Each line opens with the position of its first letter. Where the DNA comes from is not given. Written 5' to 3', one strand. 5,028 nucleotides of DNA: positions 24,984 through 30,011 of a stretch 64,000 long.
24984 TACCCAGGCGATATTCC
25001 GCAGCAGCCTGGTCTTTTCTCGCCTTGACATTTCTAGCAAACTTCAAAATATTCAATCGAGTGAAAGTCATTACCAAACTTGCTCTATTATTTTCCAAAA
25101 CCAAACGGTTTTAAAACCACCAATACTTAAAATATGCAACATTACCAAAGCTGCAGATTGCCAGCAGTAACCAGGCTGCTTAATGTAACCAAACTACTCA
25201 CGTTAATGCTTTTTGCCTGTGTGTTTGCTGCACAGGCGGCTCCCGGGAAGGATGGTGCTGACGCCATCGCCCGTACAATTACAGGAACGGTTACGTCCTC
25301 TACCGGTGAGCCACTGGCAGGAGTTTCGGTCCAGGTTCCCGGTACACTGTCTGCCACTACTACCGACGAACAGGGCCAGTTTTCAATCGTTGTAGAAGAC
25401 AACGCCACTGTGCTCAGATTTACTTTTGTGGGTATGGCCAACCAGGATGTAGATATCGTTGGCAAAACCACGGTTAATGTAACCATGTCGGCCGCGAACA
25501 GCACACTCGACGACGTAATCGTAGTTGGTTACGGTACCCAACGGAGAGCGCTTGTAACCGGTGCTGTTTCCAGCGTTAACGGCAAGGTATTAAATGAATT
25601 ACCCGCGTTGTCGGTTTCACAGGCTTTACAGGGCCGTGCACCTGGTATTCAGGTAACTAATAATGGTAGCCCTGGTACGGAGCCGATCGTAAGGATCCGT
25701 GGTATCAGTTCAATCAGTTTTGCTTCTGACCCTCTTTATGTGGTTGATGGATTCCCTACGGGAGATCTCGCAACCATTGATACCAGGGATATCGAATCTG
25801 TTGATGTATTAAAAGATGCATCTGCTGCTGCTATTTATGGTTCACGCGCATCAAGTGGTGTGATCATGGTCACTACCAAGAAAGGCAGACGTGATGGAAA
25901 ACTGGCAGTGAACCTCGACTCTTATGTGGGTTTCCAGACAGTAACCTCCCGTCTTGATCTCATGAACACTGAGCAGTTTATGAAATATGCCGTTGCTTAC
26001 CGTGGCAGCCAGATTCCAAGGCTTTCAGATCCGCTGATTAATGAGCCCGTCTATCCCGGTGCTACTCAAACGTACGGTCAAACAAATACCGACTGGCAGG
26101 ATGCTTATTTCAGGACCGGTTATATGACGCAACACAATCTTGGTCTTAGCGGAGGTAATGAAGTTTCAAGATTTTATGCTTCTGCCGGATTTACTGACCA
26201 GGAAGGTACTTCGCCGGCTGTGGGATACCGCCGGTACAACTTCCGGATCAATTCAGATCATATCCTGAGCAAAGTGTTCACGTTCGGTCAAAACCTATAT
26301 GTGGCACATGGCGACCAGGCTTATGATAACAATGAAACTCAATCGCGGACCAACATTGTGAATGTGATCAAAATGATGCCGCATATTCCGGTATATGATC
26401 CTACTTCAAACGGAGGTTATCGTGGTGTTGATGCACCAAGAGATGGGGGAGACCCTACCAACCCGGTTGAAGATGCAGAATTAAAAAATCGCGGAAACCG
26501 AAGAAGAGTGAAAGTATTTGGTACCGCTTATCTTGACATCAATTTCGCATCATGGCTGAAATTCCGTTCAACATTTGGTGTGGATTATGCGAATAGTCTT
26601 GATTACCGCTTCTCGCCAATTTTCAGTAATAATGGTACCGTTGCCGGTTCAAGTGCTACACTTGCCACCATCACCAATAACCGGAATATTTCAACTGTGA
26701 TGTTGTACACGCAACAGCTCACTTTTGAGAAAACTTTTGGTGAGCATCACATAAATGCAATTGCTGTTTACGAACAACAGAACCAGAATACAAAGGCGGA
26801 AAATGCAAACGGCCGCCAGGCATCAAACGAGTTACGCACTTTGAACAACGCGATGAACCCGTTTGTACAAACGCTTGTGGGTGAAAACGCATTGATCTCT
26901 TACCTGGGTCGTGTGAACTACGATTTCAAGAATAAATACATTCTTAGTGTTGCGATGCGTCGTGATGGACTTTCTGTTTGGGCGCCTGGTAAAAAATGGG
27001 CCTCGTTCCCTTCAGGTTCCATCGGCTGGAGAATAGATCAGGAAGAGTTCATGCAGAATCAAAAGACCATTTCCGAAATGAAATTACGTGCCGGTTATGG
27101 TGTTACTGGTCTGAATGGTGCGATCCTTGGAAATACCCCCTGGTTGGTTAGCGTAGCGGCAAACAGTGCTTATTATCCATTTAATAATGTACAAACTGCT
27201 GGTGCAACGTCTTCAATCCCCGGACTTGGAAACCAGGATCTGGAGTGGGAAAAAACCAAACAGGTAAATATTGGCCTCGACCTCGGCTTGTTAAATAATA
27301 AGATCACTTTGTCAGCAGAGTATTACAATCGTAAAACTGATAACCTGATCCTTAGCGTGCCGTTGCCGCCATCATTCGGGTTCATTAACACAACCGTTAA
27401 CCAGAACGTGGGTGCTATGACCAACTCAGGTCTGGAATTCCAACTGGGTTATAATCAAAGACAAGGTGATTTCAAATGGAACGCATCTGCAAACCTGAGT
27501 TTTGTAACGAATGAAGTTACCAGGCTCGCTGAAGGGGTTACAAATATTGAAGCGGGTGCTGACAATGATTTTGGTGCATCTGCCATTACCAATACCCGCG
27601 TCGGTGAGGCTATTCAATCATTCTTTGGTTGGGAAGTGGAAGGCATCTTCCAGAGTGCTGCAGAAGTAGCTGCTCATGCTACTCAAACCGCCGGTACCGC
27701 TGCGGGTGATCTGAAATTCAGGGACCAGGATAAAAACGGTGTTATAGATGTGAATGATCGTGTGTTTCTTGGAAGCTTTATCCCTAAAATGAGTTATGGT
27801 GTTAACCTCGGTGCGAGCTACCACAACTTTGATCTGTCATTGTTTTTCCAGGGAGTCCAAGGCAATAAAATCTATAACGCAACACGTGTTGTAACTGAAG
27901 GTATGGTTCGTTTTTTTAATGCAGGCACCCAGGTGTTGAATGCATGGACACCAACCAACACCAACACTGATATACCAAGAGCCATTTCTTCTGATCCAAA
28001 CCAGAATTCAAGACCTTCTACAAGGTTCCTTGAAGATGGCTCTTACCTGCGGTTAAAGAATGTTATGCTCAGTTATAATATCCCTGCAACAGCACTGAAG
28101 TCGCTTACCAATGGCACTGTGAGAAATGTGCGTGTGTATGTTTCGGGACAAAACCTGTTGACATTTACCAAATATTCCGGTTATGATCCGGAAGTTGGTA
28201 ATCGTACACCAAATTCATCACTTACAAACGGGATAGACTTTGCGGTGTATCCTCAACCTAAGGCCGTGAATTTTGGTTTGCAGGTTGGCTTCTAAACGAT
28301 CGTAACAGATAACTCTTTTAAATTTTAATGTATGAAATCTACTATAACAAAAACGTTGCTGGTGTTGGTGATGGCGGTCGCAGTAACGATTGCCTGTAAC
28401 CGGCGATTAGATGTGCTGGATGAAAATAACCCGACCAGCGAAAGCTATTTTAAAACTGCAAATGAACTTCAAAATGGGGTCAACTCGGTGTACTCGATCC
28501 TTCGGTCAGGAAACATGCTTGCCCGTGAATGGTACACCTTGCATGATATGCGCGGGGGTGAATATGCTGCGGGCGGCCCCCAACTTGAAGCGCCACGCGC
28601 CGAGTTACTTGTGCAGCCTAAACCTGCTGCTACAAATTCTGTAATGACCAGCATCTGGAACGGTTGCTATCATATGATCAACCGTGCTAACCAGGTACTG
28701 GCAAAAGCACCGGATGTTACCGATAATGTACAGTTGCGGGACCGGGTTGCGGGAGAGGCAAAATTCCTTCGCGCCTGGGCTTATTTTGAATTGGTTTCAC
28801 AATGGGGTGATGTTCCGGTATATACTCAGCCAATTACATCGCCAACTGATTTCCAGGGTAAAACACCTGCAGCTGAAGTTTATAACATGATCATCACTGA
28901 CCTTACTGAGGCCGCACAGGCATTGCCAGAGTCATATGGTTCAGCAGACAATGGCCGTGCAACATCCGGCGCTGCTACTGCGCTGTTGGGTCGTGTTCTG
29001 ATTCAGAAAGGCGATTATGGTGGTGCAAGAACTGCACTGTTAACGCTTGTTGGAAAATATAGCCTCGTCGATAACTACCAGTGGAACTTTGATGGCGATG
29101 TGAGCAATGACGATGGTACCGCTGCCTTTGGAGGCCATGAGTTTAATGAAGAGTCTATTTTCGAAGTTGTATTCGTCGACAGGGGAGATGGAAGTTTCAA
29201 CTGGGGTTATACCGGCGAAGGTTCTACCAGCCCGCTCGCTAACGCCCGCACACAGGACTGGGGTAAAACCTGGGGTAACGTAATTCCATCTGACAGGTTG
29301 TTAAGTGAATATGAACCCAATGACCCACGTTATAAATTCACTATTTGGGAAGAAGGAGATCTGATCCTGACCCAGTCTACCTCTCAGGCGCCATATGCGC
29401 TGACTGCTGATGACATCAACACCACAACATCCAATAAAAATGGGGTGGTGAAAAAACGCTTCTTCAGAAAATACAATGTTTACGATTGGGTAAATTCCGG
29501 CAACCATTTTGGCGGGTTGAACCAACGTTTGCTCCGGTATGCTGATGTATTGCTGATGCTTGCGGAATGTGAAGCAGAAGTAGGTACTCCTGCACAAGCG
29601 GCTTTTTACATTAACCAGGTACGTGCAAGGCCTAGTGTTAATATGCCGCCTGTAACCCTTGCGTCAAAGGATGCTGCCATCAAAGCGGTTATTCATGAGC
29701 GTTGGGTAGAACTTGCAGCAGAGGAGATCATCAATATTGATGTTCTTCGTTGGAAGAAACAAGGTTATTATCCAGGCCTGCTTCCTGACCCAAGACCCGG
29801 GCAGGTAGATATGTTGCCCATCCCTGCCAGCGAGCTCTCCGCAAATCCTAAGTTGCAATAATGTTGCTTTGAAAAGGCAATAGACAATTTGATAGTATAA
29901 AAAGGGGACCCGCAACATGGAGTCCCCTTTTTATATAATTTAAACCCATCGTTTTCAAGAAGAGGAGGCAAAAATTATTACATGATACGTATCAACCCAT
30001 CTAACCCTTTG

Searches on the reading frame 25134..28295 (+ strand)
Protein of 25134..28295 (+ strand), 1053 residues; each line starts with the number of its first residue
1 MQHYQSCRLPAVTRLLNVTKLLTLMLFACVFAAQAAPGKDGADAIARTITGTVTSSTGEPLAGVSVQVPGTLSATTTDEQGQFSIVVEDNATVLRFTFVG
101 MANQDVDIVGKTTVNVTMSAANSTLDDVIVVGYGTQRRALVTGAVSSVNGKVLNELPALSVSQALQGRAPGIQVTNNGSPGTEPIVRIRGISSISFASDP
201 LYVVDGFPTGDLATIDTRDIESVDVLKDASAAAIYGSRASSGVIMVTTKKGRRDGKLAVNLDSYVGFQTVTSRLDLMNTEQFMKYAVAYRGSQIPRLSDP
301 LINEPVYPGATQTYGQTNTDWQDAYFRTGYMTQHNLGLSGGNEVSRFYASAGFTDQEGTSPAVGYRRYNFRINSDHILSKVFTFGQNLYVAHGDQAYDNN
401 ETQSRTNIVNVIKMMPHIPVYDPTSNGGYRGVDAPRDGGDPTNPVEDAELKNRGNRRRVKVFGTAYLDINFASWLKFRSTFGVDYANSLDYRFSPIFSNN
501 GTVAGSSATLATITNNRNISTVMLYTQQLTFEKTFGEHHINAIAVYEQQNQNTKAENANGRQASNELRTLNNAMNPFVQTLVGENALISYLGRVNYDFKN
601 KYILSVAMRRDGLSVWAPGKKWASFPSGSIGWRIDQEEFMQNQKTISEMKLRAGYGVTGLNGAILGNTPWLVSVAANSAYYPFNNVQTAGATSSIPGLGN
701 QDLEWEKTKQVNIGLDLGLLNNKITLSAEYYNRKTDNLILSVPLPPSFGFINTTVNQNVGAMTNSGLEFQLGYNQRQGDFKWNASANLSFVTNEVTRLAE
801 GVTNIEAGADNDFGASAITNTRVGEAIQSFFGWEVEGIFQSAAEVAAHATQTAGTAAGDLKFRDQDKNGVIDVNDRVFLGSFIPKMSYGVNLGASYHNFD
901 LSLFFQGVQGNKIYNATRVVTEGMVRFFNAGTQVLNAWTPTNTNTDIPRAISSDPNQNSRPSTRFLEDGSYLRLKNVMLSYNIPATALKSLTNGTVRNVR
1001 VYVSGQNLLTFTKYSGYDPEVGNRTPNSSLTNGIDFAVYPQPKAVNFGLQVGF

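Call 12: search_protein_families(library=pfam, proteins=[window:25134-28295:+], max_evalue=0.001)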
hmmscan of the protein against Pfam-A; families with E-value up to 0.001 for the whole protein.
window:25134-28295:+ (1053 aa): 4 families
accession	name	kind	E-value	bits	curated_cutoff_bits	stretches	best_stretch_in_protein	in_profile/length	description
PF07715.20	Plug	-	3.1e-20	73.1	23.9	1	141-243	5-107/107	TonB-dependent Receptor Plug Domain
PF13715.12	CarbopepD_reg_2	-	1.5e-13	51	32.2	1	49-130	1-88/88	CarboxypepD_reg-like domain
PF13620.12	CarboxypepD_reg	-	9.5e-10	39.1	32.3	1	48-118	1-81/82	Carboxypeptidase regulatory-like domain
PF25020.1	TTR_TEN1-4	-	0.00022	21.5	27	1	46-94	6-57/86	Teneurin TTR-like domain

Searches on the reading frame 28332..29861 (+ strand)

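Call 12: search_protein_families(library=pfam, proteins=[window:28332-29861:+], max_evalue=0.001)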
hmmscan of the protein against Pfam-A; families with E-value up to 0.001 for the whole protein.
window:28332-29861:+ (509 aa): 3 families
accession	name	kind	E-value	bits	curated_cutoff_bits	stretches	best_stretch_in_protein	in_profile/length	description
PF07980.17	SusD_RagB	-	2.7e-31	109.8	23.1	1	274-476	2-236/297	SusD family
PF14322.12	SusD-like_3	-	3e-26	93.3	27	1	39-223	15-190/191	Starch-binding associating with outer membrane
PF12771.13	SusD-like_2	-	5.5e-08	32.5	27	1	101-204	53-156/415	Starch-binding associating with outer membrane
